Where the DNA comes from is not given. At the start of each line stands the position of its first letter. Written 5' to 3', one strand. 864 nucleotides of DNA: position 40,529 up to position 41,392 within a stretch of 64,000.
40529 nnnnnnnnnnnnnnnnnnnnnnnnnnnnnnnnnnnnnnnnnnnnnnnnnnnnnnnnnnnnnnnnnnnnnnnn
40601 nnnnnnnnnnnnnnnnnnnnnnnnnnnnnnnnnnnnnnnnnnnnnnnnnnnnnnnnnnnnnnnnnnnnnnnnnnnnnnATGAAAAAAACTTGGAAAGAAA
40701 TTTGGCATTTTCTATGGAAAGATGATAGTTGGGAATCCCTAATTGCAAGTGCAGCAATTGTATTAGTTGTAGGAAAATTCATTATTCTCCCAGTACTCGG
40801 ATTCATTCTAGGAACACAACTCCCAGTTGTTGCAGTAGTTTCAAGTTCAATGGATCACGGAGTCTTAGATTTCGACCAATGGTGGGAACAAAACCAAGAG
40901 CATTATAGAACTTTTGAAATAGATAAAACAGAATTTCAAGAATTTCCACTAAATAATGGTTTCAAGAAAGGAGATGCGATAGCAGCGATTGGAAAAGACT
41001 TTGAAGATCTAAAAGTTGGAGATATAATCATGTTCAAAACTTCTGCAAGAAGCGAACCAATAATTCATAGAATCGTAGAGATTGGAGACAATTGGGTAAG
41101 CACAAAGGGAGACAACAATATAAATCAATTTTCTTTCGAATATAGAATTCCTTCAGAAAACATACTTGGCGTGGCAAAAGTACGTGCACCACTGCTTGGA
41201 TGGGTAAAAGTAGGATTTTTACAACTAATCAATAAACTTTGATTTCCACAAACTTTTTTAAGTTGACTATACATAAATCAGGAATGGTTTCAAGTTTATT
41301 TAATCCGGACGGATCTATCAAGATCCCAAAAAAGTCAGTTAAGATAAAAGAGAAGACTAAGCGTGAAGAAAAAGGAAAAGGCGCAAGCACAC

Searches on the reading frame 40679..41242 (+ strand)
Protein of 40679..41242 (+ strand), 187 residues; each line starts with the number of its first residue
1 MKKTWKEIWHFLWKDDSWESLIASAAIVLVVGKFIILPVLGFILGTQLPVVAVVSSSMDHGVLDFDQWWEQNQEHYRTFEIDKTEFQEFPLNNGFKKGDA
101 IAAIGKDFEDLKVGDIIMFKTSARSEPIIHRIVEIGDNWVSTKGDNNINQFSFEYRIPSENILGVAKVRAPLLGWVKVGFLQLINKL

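Call 8: search_protein_families(library=pfam, proteins=[window:40679-41242:+], max_evalue=0.1)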
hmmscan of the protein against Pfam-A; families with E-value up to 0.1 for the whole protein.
window:40679-41242:+ (187 aa): 2 families
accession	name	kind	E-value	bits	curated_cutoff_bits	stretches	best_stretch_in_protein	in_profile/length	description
PF10502.14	Peptidase_S26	-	0.0018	18.7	22.9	1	34-143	9-88/168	Signal peptidase, peptidase S26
PF24203.1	Phage_ProQ_C_like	-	0.046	14.8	27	1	110-153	5-48/112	Phage ProQ C-terminal-like domain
